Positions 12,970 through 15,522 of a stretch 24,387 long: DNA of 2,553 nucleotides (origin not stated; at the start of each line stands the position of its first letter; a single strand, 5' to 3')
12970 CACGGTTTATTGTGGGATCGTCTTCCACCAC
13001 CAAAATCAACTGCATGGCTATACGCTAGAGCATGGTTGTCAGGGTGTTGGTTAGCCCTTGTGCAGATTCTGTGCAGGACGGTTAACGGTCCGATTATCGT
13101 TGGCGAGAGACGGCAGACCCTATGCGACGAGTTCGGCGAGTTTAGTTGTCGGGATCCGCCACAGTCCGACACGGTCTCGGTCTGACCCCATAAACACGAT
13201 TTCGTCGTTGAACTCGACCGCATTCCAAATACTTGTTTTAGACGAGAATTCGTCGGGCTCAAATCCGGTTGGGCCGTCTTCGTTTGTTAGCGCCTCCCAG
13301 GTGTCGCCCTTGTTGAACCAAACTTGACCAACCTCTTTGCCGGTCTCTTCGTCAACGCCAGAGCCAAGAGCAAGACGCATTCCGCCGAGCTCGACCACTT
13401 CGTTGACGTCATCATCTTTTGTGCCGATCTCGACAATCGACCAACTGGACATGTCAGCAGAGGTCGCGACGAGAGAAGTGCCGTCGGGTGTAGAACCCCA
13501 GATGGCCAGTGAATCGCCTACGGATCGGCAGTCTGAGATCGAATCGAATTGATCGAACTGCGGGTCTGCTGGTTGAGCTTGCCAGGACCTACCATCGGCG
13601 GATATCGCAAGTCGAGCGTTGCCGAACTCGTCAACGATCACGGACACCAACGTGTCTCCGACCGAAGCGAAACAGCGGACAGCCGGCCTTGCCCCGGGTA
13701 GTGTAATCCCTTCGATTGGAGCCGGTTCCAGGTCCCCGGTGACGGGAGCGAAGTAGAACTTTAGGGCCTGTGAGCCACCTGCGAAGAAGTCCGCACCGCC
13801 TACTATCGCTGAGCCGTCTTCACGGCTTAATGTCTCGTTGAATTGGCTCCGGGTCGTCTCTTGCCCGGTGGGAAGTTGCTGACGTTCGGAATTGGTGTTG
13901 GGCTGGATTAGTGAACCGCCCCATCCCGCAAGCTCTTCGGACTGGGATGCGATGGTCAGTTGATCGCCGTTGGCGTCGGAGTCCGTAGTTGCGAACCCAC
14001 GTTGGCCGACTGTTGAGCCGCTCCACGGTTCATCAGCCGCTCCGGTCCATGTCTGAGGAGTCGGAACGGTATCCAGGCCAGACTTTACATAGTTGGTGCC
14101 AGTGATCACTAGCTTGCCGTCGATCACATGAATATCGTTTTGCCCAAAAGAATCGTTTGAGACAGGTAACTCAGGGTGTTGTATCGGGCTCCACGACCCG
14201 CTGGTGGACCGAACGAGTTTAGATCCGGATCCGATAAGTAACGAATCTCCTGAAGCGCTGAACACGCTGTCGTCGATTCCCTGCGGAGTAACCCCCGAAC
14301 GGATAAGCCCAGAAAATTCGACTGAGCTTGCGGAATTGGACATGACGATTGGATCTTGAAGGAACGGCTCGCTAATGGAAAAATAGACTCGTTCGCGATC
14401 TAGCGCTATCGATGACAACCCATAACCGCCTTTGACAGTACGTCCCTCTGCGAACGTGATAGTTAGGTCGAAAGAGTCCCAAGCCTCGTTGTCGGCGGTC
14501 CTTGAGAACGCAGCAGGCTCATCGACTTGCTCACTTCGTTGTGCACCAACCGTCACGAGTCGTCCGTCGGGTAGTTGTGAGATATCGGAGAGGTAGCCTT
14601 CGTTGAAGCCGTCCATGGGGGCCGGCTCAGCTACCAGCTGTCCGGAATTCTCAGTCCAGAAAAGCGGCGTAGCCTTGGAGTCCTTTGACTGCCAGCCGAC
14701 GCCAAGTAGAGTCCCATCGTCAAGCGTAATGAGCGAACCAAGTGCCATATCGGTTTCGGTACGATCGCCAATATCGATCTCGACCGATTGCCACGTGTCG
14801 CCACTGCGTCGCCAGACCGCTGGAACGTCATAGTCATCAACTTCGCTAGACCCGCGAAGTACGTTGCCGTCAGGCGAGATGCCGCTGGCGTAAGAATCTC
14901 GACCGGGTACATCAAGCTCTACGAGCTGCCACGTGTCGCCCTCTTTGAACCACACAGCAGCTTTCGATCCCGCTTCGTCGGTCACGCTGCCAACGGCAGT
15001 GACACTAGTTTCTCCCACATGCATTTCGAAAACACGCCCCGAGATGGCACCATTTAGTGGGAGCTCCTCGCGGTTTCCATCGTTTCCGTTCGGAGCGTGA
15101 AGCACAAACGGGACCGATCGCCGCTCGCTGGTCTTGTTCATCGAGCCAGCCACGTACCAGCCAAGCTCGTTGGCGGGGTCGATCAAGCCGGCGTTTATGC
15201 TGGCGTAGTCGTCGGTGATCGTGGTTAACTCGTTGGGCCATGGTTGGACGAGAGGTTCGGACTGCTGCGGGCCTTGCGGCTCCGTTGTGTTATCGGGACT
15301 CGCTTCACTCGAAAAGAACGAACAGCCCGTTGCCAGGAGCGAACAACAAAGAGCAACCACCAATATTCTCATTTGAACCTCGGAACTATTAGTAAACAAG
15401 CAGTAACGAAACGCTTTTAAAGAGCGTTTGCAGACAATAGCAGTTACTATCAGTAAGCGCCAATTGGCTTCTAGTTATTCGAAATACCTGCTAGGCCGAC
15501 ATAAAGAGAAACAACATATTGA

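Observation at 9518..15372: Envelope-sensing module: beta-propeller lipoprotein, response regulator, intramembrane-sensing kinase and Pro-rich polytopic membrane protein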

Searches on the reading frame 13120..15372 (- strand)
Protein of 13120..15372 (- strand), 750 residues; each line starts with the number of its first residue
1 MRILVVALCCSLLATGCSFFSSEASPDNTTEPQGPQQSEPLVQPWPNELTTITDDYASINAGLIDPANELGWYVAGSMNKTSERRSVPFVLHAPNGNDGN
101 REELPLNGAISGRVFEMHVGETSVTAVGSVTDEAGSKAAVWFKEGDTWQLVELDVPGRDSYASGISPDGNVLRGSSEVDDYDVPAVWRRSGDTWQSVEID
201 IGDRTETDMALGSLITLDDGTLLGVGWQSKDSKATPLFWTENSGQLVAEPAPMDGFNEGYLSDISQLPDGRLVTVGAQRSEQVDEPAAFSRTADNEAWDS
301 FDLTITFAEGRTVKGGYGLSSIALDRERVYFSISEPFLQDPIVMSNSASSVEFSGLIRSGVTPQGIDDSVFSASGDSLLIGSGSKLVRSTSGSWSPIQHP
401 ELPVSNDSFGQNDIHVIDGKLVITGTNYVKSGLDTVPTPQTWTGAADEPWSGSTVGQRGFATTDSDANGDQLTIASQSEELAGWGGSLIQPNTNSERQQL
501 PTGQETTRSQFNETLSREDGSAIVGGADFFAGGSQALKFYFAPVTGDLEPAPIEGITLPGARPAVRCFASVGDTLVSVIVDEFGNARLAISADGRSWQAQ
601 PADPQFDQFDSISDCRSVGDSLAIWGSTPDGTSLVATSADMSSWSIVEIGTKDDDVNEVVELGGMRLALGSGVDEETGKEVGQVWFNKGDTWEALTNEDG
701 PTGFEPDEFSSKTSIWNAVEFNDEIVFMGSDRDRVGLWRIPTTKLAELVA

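Call 4: search_protein_families(library=pfam, proteins=[window:13120-15372:-], max_evalue=0.01)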
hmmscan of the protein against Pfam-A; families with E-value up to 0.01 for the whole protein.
window:13120-15372:- (750 aa): 0 families

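Call 5: search_protein_families(library=ncbifam, proteins=[window:13120-15372:-], max_evalue=0.01)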
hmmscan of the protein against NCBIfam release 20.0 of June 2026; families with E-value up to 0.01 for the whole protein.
window:13120-15372:- (750 aa): 0 families

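Call 18: find_homologous_proteins(query=window:13120-15372:-)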
Query window:13120-15372:- (750 aa): 1 proteins with E <= 0.001 among 8000 candidates.
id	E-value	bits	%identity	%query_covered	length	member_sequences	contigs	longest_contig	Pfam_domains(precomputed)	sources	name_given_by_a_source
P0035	5.7e-264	896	55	100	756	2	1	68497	-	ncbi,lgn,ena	-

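Call 19: find_encoding_contigs(protein=P0035, flank=10000, max_places=3)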
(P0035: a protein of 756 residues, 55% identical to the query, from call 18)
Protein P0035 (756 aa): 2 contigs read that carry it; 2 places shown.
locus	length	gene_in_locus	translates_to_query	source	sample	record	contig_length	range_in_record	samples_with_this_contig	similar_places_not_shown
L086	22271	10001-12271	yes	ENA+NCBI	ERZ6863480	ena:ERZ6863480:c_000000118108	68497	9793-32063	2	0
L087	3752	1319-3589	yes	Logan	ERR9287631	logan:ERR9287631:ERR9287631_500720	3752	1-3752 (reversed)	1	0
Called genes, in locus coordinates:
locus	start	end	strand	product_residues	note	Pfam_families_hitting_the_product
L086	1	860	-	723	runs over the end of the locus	PF02687:FtsX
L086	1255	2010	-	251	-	PF00005:ABC_tran, PF02463:SMC_N (faint)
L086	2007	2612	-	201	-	PF03551:PadR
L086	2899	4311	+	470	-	-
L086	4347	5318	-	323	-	PF00149:Metallophos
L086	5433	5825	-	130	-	PF04304:DUF454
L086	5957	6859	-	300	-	PF00126:HTH_1, PF03466:LysR_substrate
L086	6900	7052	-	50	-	-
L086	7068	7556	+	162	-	PF03358:FMN_red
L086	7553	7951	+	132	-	PF12893:Lumazine_bd_2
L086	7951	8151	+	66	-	PF01361:Tautomerase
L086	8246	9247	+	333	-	PF00355:Rieske, PF19112:VanA_C (faint)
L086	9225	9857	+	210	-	PF00440:TetR_N, PF17932:TetR_C_24 (weak)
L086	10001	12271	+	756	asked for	-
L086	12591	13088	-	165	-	PF00440:TetR_N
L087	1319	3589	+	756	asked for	-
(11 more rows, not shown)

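Call 25: search_protein_families(library=pfam, proteins=[window:13120-15372:-], max_evalue=10)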
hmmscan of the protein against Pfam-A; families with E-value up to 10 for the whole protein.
window:13120-15372:- (750 aa): 0 families

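Call 26: search_solved_structures(query=window:13120-15372:-, max_evalue=10)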
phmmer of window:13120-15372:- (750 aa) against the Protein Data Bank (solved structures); distinct sequences matched with E-value up to 10: 2.
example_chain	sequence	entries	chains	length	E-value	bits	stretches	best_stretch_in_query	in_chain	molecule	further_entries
6y7o_A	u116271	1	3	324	3.2e-09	39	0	716-743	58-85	Tako8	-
6g6m_A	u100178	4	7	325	6.2e-09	38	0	715-743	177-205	Tako8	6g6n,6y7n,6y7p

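Call 38: predict_structure(alignment_id=A2)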
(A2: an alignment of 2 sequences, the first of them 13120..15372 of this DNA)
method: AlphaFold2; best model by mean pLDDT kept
length: 750 residues; sequences in the alignment: 2
mean_pLDDT: 43.9   pTM: 0.41
mean pLDDT of the five models: 43.9, 40.8, 36.4, 33.3, 29.9
residues with pLDDT >= 90: 0; 70-90: 138; 50-70: 101; < 50: 511
segments of 3 or more residues with pLDDT < 50: 1-84, 92-99, 302-321, 324-329, 331-665, 679-681, 696-725, 728-737, 742-750
pLDDT, mean of each block of 10 residues (from residue 1): 32 29 28 23 22 27 33 37 51 44 71 64 72 81 78 75 72 76 80 81 65 76 80 78 82 69 70 68 59 71 37 35 48 34 19 19 21 22 33 33 30 42 40 33 40 27 20 22 18 19 23 30 31 31 31 28 31 29 27 28 27 32 33 30 31 38 50 52 53 46 42 45 46 42 43
secondary structure, 60 per line:
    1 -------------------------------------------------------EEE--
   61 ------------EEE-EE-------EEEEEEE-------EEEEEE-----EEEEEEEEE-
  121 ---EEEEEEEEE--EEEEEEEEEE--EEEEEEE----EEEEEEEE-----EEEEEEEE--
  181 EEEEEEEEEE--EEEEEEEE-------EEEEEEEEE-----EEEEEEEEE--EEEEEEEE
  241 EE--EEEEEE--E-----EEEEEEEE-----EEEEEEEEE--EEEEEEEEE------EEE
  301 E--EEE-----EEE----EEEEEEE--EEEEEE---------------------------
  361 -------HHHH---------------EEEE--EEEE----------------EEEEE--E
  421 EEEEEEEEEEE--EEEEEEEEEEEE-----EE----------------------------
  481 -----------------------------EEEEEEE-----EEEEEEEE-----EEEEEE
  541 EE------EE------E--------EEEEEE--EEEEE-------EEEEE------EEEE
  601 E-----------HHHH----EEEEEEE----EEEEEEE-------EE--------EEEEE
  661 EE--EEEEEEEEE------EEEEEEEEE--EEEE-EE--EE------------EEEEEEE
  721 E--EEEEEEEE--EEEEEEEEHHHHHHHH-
elements in order (helices of 4 or more, strands of 3 or more residues): E56-58 E73-75 E86-92 E100-105 E111-119 E124-132 E135-144 E147-153 E158-165 E171-178 E181-190 E193-200 E208-216 E222-230 E233-242 E245-250 E259-266 E272-280 E283-291 E298-301 E304-306 E312-314 E319-325 E328-333 H368-371 E387-390 E393-396 E413-417 E420-431 E434-445 E510-516 E522-529 E535-542 E566-571 E574-578 E586-590 E597-601 H613-616 E621-627 E632-638 E656-662 E665-673 E680-688 E691-694 E714-721 E724-731 E734-741 H742-749

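Call 42: fold_search(model_id=the predicted structure, library=pdb)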
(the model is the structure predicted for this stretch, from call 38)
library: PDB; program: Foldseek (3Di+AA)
matches with E <= 10: 935; with E <= 0.001: 196
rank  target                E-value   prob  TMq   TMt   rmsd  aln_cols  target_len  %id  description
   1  9e2g_2C               6.5e-09  1.00  0.27  0.32  21.6       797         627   11  Cryo-EM structure of 48 nm repeat of microtubule doublet from T. brucei flagellum (released 2025-03-12)
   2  9e2g_2B               1.9e-08  1.00  0.30  0.36  19.6       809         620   10  Cryo-EM structure of 48 nm repeat of microtubule doublet from T. brucei flagellum (released 2025-03-12)
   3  6zqa_UQ               2.2e-07  1.00  0.19  0.17  28.5       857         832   10  Cryo-EM structure of the 90S pre-ribosome from Saccharomyces cerevisiae, state A (Poly-Ala) (released 2020-09-23)
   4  6zqd_UQ               4.8e-07  1.00  0.19  0.18  28.9       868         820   10  Cryo-EM structure of the 90S pre-ribosome from Saccharomyces cerevisiae, state Post-A1 (released 2020-09-23)
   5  6jp6_A                6.1e-07  1.00  0.17  0.14  27.7       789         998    9  The X-ray structure of yeast tRNA methyltransferase complex of Trm7 and Trm734 essential for 2'-O-methylation at the f (released 2019-10-02)
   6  3ott_B                1.4e-06  1.00  0.21  0.21  23.5       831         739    8  Crystal Structure of the extracellular domain of the putative one component system BT4673 from B. thetaiotaomicron (released 2011-08-10)
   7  7esk_A                1.9e-06  1.00  0.33  0.54   7.0       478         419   11  Crystal structure of a L-rhamnose-alpha-1,4-D-glucuronate lyase from Fusarium oxysporum 12S, Ligand free form (released 2021-08-04)
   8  7esl                  4.0e-06  1.00  0.33  0.53   7.0       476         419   10  Crystal structure of a L-rhamnose-alpha-1,4-D-glucuronate lyase from Fusarium oxysporum 12S, N247A N-glycan free form (released 2021-08-04)
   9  7roo                  4.6e-06  1.00  0.35  0.40   5.9       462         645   10  Crystal structure of Friedel-Crafts alkylating enzyme CylK from Cylindospermum licheniforme with bromide (released 2022-03-23)
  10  5m2n                  5.4e-06  1.00  0.22  0.23  26.3       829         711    9  Crystal Structure of Elongator subunit Elp2 (released 2016-12-28)
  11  6h0a                  5.9e-06  1.00  0.21  0.38   8.5       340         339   11  Serum paraoxonase-1 by directed evolution with the L69G/H115W/H134R/F222S/T332S mutations (released 2019-07-17)
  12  7esn_A                9.0e-06  1.00  0.33  0.51  10.2       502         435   10  Crystal structure of a L-rhamnose-alpha-1,4-D-glucuronate lyase from Fusarium oxysporum 12S, H105F Rha-GlcA complex (released 2021-08-04)
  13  8tzx_E                9.4e-06  0.98  0.16  0.15  24.6       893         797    9  Ternary complex structure of Cereblon-DDB1 bound to WIZ(ZF7) and the molecular glue dWIZ-1 (released 2024-07-10)
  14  5mvh                  1.2e-05  1.00  0.32  0.55   7.9       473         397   10  Glycoside Hydrolase BACCELL_00856 (released 2017-04-26)
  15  3sre                  1.4e-05  1.00  0.21  0.38  10.1       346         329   12  Serum paraoxonase-1 by directed evolution at pH 6.5 (released 2012-03-21)
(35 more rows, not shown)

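Call 58: search_protein_families(library=padloc, proteins=[window:13120-15372:-], max_evalue=0.01)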
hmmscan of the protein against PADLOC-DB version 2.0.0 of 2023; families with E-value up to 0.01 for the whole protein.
window:13120-15372:- (750 aa): 0 families

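Call 92: search_protein_representatives(protein=window:13120-15372:-)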
Query: 750 residues. Proteins with E-value up to 0.001 (for the whole library): 14; up to 1e-10: 5; up to 1e-30: 1. The best 14 are listed.
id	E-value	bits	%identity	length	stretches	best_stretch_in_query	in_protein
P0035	1.8e-264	896.2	55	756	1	1-749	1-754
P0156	1.3e-22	96.6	52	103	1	648-744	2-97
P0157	1.4e-19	86.5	25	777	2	15-442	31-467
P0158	1.1e-18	83.6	25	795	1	71-743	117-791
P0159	5.1e-11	58.2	27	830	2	212-739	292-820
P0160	1.8e-05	39.9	31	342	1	116-231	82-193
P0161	2.4e-05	39.5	30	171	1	584-743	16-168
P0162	2.4e-05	39.5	29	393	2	60-152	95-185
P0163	8.1e-05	37.7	26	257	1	546-742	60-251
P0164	8.8e-05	37.6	33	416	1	560-705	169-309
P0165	1.1e-04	37.3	31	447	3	564-645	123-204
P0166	1.6e-04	36.7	32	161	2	134-240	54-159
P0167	3.2e-04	35.7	25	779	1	125-741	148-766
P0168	4.4e-04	35.3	29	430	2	158-278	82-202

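Call 93: search_protein_families(library=pfam, proteins=[P0157, P0158, P0159, P0167, P0160, P0162, P0164, P0165, P0168, P0035], max_evalue=0.1)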
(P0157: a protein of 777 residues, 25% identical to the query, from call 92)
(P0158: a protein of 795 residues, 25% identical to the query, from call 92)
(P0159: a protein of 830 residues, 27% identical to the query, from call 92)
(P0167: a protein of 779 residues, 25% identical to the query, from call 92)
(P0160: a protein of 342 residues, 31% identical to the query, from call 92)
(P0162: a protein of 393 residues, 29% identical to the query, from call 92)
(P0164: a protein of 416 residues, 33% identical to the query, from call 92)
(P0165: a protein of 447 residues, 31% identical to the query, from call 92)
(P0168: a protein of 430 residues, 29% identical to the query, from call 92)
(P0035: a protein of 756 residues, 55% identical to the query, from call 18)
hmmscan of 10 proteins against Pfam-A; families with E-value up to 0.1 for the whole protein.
P0157 (777 aa): 0 families

P0158 (795 aa): 0 families

P0159 (830 aa): 0 families

P0167 (779 aa): 0 families

P0160 (342 aa): 1 family
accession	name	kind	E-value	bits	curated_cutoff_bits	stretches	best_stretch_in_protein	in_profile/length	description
PF11949.14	DUF3466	-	0.027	13.4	25.1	0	226-286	385-454/609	Protein of unknown function (DUF3466)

P0162 (393 aa): 0 families

P0164 (416 aa): 0 families

P0165 (447 aa): 2 families
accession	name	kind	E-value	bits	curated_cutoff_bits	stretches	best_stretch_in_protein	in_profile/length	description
PF19755.4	DUF6242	-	0.00029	21.2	29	0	150-251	124-217/217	Domain of unknown function (DUF6242)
PF15902.12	Sortilin-Vps10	-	0.066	12.4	33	0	398-436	166-204/446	Sortilin, neurotensin receptor 3,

P0168 (430 aa): 25 families
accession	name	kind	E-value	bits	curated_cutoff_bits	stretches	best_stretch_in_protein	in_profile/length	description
PF25174.1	Beta-prop_THOC3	-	1.6e-20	73.7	305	2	82-302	47-233/272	THOC3 beta-propeller domain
PF12894.13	ANAPC4_WD40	-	1.6e-19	70.3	22.9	1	332-361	38-65/91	Anaphase-promoting complex subunit 4 WD40 domain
PF00400.38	WD40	-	8.4e-19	67.6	27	0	235-253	14-33/39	WD domain, G-beta repeat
PF07676.18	PD40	-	2.2e-17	62.9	20.9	1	279-304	5-30/38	WD40-like Beta Propeller Repeat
PF23389.1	Beta-prop_WDR19_1st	-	3.7e-16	59.5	27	2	243-363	9-110/325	WDR19 first beta-propeller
PF23414.1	Beta-prop_EML_2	-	9.3e-16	58.4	90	2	184-301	41-143/266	Echinoderm microtubule-associated protein second beta-propeller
PF24817.1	WD40_WDHD1_1st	-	4.5e-15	56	109.9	2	321-402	167-243/291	WDHD1 first WD40 domain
PF24807.1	WD40_CDC20-Fz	-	4.8e-13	49.5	200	2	174-301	44-154/292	CDC20/Fizzy WD40 domain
PF25460.1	Beta-prop_Aladin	-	2.7e-12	46.9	171.1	2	83-301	112-277/340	Aladin seven-bladed propeller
PF24797.1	Beta-prop_WDR35_TULP_N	-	3.7e-12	46.5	80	1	83-174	158-242/332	WDR35/TULP4 N-terminal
PF04762.18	Beta-prop_ELP1_1st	-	4.2e-11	42.8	26.8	1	243-363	220-332/359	ELP1 first N-terminal beta-propeller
PF08662.17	eIF2A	-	8.2e-11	42.6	20.5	1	290-408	13-127/194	Eukaryotic translation initiation factor eIF2A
PF24814.1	WD40_Prp19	-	6.1e-08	32.5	320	2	180-351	133-279/281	Prp19 WD40 domain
PF23383.1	Beta-prop_IFT140_1st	-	1.7e-07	30.8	27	1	286-400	18-121/406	IFT140 first beta-propeller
PF10282.15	Lactonase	-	2.9e-07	30.4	21.7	1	222-317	232-325/344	Lactonase, 7-bladed beta-propeller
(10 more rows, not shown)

P0035 (756 aa): 0 families

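Call 94: find_encoding_contigs(protein=P0158, flank=8000, max_places=2)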
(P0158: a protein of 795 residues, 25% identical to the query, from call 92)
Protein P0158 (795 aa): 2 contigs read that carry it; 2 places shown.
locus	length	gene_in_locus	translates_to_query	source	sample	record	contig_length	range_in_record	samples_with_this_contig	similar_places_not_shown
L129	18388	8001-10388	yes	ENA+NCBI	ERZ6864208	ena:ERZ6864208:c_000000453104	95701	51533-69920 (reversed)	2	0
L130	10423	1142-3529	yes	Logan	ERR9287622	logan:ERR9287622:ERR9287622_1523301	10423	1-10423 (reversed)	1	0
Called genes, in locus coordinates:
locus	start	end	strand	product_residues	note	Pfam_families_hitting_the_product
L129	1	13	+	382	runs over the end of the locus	PF01820:Dala_Dala_lig_N, PF02222:ATP-grasp (weak), PF02786:CPSase_L_D2 (weak), PF07478:Dala_Dala_lig_C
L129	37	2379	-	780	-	-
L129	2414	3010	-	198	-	PF00440:TetR_N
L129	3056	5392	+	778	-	PF01073:3Beta_HSD (faint), PF01370:Epimerase, PF07993:NAD_binding_4, PF03015:Sterile (faint), PF12710:HAD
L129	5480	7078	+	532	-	PF09861:Lar_N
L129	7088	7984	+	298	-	PF01553:Acyltransferase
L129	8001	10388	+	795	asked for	-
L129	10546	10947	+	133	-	-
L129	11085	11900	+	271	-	-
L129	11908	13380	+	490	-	PF01471:PG_binding_1 (weak)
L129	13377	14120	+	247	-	PF02463:SMC_N (faint), PF00005:ABC_tran, PF13304:AAA_21 (faint)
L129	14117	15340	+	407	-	PF12704:MacB_PCD, PF02687:FtsX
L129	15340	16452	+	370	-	-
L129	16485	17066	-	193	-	-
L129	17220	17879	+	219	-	PF00881:Nitroreductase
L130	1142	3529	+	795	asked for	-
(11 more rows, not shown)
